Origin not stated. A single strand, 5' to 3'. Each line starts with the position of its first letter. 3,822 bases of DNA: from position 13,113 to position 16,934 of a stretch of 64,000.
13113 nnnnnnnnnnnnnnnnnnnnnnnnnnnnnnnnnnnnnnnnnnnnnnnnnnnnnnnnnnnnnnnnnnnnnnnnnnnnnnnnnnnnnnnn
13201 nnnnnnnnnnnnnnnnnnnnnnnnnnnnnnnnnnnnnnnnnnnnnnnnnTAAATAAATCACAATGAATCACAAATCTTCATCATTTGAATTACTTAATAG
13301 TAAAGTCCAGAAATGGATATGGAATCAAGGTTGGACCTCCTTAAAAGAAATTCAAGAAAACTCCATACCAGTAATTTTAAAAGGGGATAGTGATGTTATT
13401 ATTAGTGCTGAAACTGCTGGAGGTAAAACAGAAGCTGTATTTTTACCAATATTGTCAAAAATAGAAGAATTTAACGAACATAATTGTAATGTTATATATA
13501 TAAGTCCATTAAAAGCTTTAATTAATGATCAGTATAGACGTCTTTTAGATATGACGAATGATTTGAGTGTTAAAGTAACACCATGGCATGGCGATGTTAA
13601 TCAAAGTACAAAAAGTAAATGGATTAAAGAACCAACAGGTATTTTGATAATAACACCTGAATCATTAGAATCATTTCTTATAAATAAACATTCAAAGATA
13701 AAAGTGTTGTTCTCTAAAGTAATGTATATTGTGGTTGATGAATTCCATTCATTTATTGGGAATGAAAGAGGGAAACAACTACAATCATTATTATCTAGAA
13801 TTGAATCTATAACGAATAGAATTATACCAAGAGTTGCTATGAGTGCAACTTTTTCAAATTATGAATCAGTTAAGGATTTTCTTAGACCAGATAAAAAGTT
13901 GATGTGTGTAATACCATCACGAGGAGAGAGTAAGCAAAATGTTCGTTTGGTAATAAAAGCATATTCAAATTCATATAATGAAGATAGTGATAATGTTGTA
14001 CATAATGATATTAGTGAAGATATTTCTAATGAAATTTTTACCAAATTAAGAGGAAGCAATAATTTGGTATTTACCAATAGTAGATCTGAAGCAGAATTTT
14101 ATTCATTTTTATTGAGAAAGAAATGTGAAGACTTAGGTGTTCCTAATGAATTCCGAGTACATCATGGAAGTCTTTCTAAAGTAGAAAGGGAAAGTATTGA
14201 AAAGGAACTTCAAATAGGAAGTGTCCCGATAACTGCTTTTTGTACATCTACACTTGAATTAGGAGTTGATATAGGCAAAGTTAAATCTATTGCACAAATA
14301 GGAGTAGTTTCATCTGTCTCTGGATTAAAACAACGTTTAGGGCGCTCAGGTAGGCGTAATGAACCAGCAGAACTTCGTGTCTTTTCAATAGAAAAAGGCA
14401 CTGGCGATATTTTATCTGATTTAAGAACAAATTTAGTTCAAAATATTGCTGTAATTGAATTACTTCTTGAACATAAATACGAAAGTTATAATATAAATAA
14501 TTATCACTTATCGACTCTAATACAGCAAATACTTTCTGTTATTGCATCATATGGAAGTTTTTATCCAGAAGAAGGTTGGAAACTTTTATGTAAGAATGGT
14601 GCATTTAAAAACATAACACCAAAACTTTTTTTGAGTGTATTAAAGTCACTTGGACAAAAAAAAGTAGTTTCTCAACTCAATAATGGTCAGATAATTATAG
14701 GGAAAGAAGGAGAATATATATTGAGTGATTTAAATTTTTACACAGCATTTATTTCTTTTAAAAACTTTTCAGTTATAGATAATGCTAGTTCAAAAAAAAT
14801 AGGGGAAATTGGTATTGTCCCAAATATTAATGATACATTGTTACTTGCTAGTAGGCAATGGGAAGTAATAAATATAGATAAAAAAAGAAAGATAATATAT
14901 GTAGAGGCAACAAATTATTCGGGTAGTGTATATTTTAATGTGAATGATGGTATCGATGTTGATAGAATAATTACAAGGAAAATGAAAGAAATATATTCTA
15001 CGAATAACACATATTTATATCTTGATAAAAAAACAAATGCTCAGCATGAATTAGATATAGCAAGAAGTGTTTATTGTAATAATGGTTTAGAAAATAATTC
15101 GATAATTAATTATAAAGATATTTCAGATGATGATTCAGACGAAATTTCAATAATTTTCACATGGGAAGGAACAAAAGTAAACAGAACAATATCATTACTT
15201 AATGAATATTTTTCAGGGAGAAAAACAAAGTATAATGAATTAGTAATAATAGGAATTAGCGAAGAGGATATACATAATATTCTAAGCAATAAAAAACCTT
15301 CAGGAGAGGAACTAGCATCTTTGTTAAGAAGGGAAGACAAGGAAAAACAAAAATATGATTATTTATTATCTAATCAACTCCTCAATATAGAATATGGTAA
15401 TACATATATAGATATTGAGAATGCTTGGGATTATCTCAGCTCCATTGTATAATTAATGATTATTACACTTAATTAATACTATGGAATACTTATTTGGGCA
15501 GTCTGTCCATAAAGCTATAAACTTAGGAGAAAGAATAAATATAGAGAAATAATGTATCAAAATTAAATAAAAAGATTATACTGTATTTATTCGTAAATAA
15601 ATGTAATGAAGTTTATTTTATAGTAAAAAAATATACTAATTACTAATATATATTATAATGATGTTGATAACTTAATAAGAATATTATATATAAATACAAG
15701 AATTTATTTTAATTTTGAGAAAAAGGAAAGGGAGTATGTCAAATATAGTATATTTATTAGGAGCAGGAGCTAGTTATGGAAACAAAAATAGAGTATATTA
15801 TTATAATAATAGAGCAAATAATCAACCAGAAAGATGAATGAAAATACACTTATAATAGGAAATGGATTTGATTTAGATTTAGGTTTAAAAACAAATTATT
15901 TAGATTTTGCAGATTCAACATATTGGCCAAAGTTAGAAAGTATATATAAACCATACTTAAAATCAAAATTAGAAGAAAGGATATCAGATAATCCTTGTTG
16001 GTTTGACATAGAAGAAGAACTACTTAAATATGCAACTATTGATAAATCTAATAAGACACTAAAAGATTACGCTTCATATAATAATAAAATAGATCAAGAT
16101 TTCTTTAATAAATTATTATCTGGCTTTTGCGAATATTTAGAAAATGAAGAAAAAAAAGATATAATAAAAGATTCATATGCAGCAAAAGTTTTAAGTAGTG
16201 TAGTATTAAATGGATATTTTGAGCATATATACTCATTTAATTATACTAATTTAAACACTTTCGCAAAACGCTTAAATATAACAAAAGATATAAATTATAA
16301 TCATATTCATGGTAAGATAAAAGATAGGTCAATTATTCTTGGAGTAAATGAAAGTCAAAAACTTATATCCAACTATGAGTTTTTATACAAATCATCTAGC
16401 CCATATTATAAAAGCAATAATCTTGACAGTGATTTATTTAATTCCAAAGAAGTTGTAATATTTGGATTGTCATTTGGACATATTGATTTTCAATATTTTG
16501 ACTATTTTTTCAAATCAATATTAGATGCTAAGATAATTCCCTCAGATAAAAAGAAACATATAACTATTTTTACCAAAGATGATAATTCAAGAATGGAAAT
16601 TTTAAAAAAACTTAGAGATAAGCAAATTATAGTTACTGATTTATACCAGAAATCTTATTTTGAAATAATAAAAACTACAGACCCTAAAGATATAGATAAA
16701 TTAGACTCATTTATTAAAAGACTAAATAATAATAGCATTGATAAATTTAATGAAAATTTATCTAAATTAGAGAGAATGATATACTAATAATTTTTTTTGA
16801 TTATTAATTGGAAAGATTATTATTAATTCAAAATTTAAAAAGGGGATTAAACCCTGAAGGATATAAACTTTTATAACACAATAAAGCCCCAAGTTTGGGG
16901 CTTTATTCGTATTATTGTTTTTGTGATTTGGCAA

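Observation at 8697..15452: Shango-type three-gene cassette (TerB-N/TerB-C protein + DUF2791-like ATPase + Lhr-like DExH helicase) in a Bacteroidales-like genome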

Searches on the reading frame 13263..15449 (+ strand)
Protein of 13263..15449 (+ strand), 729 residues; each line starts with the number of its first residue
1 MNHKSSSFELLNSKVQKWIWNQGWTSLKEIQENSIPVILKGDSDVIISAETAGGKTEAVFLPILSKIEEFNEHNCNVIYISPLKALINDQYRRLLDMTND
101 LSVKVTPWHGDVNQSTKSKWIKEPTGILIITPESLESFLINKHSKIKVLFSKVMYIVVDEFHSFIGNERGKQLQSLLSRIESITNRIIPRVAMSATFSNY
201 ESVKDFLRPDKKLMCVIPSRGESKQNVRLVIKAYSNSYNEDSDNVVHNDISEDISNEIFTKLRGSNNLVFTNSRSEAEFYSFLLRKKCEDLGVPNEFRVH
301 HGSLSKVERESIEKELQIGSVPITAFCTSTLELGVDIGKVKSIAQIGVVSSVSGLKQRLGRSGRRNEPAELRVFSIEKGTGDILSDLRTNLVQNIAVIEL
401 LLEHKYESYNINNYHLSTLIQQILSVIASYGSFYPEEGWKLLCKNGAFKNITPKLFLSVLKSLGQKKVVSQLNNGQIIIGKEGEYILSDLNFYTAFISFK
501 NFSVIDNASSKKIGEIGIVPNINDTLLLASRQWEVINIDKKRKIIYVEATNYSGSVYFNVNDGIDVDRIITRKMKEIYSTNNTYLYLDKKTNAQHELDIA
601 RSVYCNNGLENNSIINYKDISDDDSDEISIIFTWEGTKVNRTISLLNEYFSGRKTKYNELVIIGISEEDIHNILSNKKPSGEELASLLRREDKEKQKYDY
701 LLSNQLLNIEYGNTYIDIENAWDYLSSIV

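Call 3: search_protein_families(library=pfam, proteins=[window:13263-15449:+], max_evalue=0.1)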
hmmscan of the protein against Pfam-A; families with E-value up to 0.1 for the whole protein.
window:13263-15449:+ (729 aa): 5 families
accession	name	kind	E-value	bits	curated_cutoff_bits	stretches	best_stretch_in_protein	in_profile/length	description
PF00270.35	DEAD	-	3.4e-36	124.9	26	1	29-201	2-165/167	DEAD/DEAH box helicase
PF00271.37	Helicase_C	-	1.7e-15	57.7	23.5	1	256-365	8-109/110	Helicase conserved C-terminal domain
PF04851.21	ResIII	-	1.2e-07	32.2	22.5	1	29-197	6-162/164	Type III restriction enzyme, res subunit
PF19306.5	WH_Lhr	-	0.0015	18.3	27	0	403-463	5-64/168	Large helicase-related protein, winged helix domain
PF09876.14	DUF2103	-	0.0044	17.4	22.4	1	162-237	11-87/98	Predicted metal-binding protein (DUF2103)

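Call 4: search_protein_families(library=padloc, proteins=[window:13263-15449:+], max_evalue=0.1)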
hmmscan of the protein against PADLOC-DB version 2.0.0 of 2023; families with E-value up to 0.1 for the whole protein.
window:13263-15449:+ (729 aa): 49 families (the best 25 are shown)
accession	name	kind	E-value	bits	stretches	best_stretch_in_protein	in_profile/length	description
PDLC03960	SngC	-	7e-223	740.4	1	5-725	3-717/720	-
PDLC02503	BrxHI|BrxHII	-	9e-111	369.3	1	6-723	3-686/698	BrxHI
PDLC02501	BrxHI|BrxHII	-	3.1e-58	195.7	1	12-548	8-522/925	BrxHI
PDLC02897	DpdJ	-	5.1e-28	95.4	1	24-428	97-505/1570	DpdJ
PDLC01252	Cas3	-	3.4e-18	64.1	1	45-370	2-291/324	CAS-I; effector_G3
PDLC00188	HamB1|HamB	-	3.1e-16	56.7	1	24-211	244-423/1037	DEAD-box helicase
PDLC00035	DruE3|DruE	-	3.6e-16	56.1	2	43-207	120-313/1460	SNF2 family N-terminal domain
PDLC00036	DruE3|DruE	-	7.9e-16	54.3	2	33-167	99-253/2023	SNF2 family N-terminal domain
PDLC00037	DruE3|DruE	-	8.3e-16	54.9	2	310-369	1046-1104/2055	SNF2 family N-terminal domain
PDLC00938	Cas3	-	1.2e-14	52.3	1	45-386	2-344/358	CRISPR-associated helicase Cas3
PDLC00194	HamB1|HamB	-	1.4e-13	47.6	2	51-208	254-404/995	DEAD-box helicase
PDLC03928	PsyrT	-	1.5e-13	47.9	2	22-187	18-175/689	-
PDLC00192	HamB1|HamB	-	1.7e-13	47.2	1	26-213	268-450/1104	DEAD-box helicase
PDLC01761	Cas3b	-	7.1e-13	46.1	1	40-421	229-587/705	-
PDLC01710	Cas3a1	-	1.3e-12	45.1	1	42-414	215-596/745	Cas3_1_CAS-I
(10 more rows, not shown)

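Call 5: search_protein_families(library=ncbifam, proteins=[window:13263-15449:+], max_evalue=0.1)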
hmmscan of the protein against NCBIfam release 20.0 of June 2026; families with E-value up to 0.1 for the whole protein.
window:13263-15449:+ (729 aa): 22 families
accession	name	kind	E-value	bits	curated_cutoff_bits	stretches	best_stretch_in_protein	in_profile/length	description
TIGR04121.1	DEXH_lig_assoc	equivalog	4.3e-67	226.5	850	1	14-461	2-432/804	ligase-associated DNA damage response DEXH box helicase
NF010338.0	PRK13767.1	equivalog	8.6e-63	212.8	849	1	6-465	14-475/877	ATP-dependent helicase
TIGR03817.1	DECH_helic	hypoth_equivalog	4.5e-33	114.5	874.1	1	17-369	27-377/742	helicase/secretion neighborhood putative DEAH-box helicase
NF007284.0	PRK09751.1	equivalog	1.4e-31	108.7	1496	2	24-278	27-306/1538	ATP-dependent helicase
NF053631.1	RNA_helic_CshA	equivalog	4.9e-17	61.9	646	1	11-165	6-154/434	degradosome RNA helicase CshA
NF002654.0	PRK02362.1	equivalog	2.3e-16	59.3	887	1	11-278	8-257/739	ATP-dependent DNA helicase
TIGR00614.1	recQ_fam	subfamily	3.1e-14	52.6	219.8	1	23-374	8-329/470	RecQ family ATP-dependent DNA helicase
TIGR01587.1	cas3_core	equivalog_domain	4.6e-14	52.3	102.45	1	45-386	2-344/358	CRISPR-associated helicase Cas3'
NF008744.0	PRK11776.1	equivalog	3.7e-13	48.9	524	1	7-367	8-338/460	ATP-dependent RNA helicase DbpA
NF008394.0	PRK11192.1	equivalog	8.9e-11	41.3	507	1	11-364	10-340/441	ATP-dependent RNA helicase SrmB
NF053636.1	DDHlcsCsdAPsy1082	equivalog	1.5e-08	33.6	890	1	21-93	20-96/512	DEAD/DEAH box helicase CsdA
NF007882.0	PRK10590.1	equivalog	1.2e-07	31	743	1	11-112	8-113/456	ATP-dependent RNA helicase RhlE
NF010337.0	PRK13766.1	equivalog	1.3e-07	30.1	610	1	44-167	32-147/781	Hef nuclease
TIGR02621.3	cas3_GSU0051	exception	1.7e-07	30.5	400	1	156-376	171-385/854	type I-G CRISPR-associated helicase/endonuclease Cas3g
NF053711.1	RNA_heli_RhlE1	exception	2.9e-07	29.6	750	1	22-199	19-191/434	RNA helicase RhlE1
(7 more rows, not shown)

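Call 18: search_solved_structures(query=window:13263-15449:+, max_evalue=0.00001)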
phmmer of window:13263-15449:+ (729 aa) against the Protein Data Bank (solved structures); distinct sequences matched with E-value up to 0.00001: 85 (the best 60 are shown).
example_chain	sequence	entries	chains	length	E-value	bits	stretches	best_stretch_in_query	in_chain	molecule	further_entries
6znp_A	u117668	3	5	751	1e-24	90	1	12-367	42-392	Uncharacterized ATP-dependent helicase YprA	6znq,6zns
5v9x_A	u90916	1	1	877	1.9e-24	89.1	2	31-281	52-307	ATP-dependent DNA helicase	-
7lhl_A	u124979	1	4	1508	9.9e-24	86.8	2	31-281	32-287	ATP-dependent DNA helicase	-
7zpq_CA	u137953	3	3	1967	4.7e-23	84.5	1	25-337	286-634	SLH1 isoform 1 | RQC trigger complex helicase SLH1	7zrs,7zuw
8alz_B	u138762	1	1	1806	6.8e-22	80.7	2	29-208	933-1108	Activating signal cointegrator 1 complex subunit 3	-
6qdv_B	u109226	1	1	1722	9.3e-22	80.3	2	22-211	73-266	U5 small nuclear ribonucleoprotein 200 kDa helicase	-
4f91_B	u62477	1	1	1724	9.4e-22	80.3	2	22-211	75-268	U5 small nuclear ribonucleoprotein 200 kDa helicase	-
4f92_B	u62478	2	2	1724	9.4e-22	80.3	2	22-211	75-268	U5 small nuclear ribonucleoprotein 200 kDa helicase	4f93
5urj_A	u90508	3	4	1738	9.6e-22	80.2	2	22-211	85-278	U5 small nuclear ribonucleoprotein 200 kDa helicase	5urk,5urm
4kit_B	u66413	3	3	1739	9.7e-22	80.2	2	22-211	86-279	U5 small nuclear ribonucleoprotein 200 kDa helicase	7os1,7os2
6s8q_B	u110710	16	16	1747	9.8e-22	80.2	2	22-211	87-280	U5 small nuclear ribonucleoprotein 200 kDa helicase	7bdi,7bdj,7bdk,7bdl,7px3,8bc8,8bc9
6s9i_B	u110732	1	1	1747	1e-21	80.1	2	22-211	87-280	U5 small nuclear ribonucleoprotein 200 kDa helicase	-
6s8o_B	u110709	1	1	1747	1.4e-21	79.7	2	22-211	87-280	U5 small nuclear ribonucleoprotein 200 kDa helicase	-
3jcr_C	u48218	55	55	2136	2e-21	79.2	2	22-211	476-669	hBrr2 | U5 small nuclear ribonucleoprotein 200 kDa helicase | Brr2, U5 small nuclear ribonucleoprotein 200 kDa helicase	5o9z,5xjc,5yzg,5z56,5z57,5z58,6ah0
6qv3_A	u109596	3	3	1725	1.9e-20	76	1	26-212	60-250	Pre-mRNA splicing helicase-like protein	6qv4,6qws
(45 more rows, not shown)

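Call 61: find_encoding_contigs(protein=window:13263-15449:+, flank=2000, max_places=3)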
Protein window:13263-15449:+ (729 aa): no gene with exactly this product is on record in the collection.

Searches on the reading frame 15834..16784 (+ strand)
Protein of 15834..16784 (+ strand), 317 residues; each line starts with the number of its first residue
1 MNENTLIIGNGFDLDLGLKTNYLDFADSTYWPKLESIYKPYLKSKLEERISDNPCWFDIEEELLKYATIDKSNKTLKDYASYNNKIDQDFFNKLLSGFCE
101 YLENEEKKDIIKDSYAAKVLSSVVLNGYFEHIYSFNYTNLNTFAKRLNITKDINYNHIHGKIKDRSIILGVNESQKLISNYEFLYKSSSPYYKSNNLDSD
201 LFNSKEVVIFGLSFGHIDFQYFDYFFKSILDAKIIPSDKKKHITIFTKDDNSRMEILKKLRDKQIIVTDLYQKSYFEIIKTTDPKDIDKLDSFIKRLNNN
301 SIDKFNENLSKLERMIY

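Call 3: search_protein_families(library=pfam, proteins=[window:15834-16784:+], max_evalue=0.1)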
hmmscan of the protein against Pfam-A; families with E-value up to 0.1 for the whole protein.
window:15834-16784:+ (317 aa): 2 families
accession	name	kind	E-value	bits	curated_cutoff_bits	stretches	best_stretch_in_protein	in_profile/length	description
PF14253.11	AbiH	-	3.2e-25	90.1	30.9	1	6-232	2-252/260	Bacteriophage abortive infection AbiH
PF13289.12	SIR2_2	-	0.0015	19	24.5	1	150-257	38-133/141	SIR2-like domain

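Call 4: search_protein_families(library=padloc, proteins=[window:15834-16784:+], max_evalue=0.1)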
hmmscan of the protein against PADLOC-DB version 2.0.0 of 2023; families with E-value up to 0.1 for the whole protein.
window:15834-16784:+ (317 aa): 1 family
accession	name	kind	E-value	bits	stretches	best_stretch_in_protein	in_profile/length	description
PDLC02345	AbiH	-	4.8e-06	24.3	1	4-173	2-178/343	AbiH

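Call 5: search_protein_families(library=ncbifam, proteins=[window:15834-16784:+], max_evalue=0.1)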
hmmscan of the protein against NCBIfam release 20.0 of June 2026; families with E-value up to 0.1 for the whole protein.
window:15834-16784:+ (317 aa): 0 families
